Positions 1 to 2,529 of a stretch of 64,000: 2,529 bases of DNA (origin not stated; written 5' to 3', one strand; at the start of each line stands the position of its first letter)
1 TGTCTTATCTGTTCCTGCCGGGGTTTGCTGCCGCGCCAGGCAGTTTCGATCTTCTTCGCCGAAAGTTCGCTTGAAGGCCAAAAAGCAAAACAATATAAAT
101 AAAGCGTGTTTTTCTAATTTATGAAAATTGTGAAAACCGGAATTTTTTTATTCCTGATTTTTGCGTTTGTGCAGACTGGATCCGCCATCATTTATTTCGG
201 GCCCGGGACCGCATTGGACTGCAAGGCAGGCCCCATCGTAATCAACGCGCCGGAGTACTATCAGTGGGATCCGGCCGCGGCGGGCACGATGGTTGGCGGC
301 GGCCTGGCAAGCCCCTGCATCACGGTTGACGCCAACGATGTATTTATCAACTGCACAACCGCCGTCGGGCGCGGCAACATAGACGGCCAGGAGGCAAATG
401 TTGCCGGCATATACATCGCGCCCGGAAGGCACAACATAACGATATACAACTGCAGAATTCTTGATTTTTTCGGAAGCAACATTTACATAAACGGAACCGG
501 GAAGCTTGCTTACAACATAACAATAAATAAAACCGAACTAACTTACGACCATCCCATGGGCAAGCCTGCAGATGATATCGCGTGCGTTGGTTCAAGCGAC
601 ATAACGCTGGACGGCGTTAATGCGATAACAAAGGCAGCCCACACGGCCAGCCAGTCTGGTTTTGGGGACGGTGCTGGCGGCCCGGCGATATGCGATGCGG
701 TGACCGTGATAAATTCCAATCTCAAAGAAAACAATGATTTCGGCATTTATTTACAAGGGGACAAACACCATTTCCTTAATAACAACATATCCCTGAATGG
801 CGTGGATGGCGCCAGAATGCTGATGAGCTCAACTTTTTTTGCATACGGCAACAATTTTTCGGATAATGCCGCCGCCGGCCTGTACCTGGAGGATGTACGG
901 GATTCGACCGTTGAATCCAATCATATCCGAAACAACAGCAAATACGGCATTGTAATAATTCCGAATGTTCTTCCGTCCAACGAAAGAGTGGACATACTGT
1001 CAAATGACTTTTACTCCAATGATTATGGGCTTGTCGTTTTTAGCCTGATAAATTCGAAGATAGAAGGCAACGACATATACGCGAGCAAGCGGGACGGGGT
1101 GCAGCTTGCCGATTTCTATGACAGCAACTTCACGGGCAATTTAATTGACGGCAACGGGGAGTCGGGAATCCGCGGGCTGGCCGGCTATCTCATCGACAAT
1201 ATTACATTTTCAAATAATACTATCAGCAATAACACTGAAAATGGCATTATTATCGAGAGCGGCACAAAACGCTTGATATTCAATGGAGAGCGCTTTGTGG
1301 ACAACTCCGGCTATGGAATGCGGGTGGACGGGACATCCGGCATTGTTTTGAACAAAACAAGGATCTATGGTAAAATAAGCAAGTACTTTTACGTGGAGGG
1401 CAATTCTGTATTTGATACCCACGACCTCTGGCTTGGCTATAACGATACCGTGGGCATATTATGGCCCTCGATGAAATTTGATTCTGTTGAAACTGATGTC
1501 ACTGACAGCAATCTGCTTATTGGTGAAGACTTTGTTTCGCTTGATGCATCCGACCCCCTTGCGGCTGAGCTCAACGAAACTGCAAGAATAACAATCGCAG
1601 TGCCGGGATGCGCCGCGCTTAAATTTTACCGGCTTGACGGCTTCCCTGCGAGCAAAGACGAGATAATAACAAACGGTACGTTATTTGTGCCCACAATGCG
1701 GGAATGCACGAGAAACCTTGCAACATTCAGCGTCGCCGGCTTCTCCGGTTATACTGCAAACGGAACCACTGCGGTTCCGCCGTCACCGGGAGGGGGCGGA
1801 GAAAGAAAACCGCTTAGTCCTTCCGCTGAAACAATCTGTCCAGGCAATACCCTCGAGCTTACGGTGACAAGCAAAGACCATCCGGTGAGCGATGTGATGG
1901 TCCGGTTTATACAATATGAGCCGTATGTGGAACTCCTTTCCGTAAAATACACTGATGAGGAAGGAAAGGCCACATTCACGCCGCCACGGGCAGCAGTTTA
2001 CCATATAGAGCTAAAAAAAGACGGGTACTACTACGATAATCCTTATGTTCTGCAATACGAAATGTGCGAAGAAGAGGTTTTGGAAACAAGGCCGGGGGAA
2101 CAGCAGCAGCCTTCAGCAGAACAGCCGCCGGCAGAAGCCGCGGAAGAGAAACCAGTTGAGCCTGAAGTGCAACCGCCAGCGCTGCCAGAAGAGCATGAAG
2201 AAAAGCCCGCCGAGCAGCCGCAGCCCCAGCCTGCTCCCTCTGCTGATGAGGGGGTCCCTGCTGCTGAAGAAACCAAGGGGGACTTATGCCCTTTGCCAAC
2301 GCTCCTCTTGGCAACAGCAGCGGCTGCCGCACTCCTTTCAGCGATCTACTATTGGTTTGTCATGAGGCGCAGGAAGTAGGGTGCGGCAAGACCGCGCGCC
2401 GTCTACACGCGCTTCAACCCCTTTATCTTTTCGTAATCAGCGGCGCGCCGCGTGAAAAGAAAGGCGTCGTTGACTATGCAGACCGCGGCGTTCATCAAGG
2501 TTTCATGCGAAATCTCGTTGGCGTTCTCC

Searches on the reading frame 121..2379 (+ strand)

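Call 16: search_protein_families(library=pfam, proteins=[window:121-2379:+], max_evalue=0.00001)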
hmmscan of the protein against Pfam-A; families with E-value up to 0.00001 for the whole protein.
window:121-2379:+ (752 aa): 2 families
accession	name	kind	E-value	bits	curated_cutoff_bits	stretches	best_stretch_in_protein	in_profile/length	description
PF13229.12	Beta_helix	-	2.9e-28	98.9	25.9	2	192-307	32-145/158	Right handed beta helix region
PF05048.19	NosD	-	3e-17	63.2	23.6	2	125-300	16-172/212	Periplasmic copper-binding protein (NosD)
